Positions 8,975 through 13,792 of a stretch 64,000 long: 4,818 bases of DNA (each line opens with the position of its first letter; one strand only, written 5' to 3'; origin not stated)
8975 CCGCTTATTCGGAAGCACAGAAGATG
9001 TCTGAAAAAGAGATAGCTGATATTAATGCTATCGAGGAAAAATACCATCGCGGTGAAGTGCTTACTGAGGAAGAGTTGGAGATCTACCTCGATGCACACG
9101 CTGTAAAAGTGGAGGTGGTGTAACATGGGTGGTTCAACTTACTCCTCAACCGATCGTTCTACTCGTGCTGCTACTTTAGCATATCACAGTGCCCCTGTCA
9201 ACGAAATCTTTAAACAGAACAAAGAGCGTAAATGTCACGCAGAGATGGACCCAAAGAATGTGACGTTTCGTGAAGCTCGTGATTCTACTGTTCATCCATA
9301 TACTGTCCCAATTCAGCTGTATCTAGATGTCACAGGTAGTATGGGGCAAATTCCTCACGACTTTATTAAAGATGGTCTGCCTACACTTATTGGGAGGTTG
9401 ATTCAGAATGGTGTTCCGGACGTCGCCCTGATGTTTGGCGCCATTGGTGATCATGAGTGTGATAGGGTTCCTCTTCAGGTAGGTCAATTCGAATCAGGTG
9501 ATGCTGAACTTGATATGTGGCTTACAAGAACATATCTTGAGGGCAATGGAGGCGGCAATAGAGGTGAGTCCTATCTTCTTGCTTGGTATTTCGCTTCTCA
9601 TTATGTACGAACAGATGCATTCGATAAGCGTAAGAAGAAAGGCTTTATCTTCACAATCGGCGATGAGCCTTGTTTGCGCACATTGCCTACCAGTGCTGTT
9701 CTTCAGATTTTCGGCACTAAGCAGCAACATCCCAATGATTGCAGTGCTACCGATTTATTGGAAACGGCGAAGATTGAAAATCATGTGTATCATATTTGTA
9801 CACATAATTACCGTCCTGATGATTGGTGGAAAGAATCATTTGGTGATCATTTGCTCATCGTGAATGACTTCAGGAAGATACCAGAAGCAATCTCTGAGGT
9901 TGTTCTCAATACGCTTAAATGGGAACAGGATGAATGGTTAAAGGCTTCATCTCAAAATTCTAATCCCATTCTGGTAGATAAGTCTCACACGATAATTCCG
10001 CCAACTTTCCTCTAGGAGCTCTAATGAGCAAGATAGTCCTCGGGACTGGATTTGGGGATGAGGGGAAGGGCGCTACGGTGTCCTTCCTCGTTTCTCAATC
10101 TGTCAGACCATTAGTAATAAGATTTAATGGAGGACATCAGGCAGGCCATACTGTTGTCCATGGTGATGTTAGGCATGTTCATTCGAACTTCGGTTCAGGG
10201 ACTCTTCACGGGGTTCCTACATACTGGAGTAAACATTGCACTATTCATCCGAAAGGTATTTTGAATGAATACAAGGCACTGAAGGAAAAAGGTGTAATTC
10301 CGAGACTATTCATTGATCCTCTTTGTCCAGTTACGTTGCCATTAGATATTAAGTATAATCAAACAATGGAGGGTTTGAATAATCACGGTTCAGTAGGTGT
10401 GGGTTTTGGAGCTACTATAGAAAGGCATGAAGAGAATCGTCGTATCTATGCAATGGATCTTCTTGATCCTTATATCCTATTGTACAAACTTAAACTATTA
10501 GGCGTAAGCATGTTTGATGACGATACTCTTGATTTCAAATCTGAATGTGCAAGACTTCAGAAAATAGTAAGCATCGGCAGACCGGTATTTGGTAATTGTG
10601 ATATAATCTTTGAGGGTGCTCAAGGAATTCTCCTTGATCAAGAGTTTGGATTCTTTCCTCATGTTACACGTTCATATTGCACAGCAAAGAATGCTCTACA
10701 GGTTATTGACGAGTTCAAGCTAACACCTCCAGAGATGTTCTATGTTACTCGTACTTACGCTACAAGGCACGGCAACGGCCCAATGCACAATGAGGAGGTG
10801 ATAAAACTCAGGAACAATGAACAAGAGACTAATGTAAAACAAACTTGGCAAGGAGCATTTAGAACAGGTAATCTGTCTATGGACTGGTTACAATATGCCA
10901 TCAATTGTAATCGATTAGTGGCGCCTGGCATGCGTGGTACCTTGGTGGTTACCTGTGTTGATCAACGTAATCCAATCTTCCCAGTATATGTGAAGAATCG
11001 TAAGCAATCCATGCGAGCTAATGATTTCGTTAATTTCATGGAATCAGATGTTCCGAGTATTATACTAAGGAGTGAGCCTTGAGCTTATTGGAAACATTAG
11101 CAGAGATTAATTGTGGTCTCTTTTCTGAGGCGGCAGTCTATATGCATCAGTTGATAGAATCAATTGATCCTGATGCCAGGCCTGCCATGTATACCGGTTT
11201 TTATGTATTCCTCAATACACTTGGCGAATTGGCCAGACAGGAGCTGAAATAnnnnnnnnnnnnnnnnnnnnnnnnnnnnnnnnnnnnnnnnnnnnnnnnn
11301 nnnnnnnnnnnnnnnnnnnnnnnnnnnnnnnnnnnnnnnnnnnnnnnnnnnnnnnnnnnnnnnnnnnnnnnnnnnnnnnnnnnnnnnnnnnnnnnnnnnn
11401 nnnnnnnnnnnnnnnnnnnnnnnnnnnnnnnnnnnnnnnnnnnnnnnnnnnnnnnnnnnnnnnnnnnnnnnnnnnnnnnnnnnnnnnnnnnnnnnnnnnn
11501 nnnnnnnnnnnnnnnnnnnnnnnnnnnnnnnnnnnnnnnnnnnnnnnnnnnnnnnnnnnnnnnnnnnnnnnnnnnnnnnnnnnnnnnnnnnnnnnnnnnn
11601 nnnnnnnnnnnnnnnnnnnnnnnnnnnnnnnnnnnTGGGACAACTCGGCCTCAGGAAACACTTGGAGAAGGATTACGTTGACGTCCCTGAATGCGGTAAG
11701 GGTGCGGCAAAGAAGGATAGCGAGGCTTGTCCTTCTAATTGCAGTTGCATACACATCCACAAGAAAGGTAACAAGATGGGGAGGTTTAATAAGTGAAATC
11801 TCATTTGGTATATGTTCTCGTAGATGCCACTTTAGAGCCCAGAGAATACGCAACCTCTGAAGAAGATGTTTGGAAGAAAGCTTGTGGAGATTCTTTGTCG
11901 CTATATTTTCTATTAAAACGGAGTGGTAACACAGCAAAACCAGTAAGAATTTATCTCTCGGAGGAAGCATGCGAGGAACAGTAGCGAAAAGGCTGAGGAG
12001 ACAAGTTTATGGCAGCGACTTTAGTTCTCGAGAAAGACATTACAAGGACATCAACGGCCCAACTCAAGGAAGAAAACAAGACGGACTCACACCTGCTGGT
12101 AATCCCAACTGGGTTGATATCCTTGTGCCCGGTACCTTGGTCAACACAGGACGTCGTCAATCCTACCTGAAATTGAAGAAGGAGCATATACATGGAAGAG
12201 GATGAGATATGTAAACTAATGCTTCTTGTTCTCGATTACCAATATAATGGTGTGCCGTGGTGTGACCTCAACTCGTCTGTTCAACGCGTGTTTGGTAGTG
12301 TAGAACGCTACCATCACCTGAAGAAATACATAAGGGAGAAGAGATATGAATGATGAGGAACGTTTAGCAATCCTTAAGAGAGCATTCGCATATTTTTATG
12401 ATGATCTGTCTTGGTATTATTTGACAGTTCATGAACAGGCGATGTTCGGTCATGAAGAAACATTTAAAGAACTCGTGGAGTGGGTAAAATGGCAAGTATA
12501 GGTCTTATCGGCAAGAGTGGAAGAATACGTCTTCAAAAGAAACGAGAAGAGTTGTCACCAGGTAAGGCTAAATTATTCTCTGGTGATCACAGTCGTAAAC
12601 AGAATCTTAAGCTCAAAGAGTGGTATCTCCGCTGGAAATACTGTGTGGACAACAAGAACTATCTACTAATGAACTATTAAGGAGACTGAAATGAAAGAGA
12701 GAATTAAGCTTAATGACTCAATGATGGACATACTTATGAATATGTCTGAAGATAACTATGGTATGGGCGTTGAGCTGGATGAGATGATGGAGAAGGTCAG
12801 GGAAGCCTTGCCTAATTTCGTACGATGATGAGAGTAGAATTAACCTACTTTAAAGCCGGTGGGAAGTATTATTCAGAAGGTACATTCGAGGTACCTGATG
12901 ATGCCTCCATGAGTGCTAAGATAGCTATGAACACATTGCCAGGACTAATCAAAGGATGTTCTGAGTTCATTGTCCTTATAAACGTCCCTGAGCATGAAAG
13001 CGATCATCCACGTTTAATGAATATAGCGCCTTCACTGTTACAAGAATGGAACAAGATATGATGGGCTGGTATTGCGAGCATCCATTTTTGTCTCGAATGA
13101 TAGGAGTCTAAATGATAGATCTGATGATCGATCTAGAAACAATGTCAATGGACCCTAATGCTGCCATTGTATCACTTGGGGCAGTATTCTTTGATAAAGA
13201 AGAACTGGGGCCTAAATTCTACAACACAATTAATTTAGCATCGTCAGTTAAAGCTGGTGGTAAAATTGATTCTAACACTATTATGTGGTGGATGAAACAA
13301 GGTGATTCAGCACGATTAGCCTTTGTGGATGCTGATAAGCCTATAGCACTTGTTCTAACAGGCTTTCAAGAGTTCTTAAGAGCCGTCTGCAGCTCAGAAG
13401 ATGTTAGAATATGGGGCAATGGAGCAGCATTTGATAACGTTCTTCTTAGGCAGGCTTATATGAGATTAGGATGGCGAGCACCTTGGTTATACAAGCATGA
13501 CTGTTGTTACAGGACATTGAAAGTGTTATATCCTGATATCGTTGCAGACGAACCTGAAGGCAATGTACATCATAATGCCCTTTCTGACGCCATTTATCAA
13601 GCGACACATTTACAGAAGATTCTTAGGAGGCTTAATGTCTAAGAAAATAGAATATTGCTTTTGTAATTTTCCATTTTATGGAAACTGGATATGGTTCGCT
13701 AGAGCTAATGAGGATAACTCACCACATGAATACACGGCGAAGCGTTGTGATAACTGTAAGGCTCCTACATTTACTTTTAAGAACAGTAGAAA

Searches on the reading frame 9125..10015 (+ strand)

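Call 7: search_protein_families(library=phrogs, proteins=[window:9125-10015:+])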
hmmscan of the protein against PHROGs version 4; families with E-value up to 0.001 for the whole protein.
window:9125-10015:+ (296 aa): 1 family
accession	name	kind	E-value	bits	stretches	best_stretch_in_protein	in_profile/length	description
phrog_2971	-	unknown function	4.1e-32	112.7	1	4-214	36-238/352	-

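Call 73: search_protein_families(library=pfam, proteins=[window:9125-10015:+], max_evalue=0.01)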
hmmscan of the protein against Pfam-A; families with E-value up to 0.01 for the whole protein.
window:9125-10015:+ (296 aa): 0 families

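Call 86: search_protein_families(library=ncbifam, proteins=[window:9125-10015:+], max_evalue=0.001)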
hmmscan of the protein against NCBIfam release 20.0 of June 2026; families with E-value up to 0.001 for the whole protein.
window:9125-10015:+ (296 aa): 0 families

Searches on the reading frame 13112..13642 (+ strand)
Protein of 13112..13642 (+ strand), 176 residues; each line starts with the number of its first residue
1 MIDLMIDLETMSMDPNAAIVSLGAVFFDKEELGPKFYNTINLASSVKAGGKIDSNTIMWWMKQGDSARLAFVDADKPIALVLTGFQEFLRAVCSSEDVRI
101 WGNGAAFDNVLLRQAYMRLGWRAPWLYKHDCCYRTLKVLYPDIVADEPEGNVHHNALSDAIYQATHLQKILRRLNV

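Call 73: search_protein_families(library=pfam, proteins=[window:13112-13642:+], max_evalue=0.01)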
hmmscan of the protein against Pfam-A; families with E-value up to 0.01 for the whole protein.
window:13112-13642:+ (176 aa): 2 families
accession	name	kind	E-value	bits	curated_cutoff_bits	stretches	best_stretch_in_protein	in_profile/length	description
PF16473.11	Rv2179c-like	-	5.9e-51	173.1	27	1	3-170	2-176/177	3'-5' exoribonuclease Rv2179c-like domain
PF00929.31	RNase_T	-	0.0011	20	24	0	5-160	2-157/164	Exonuclease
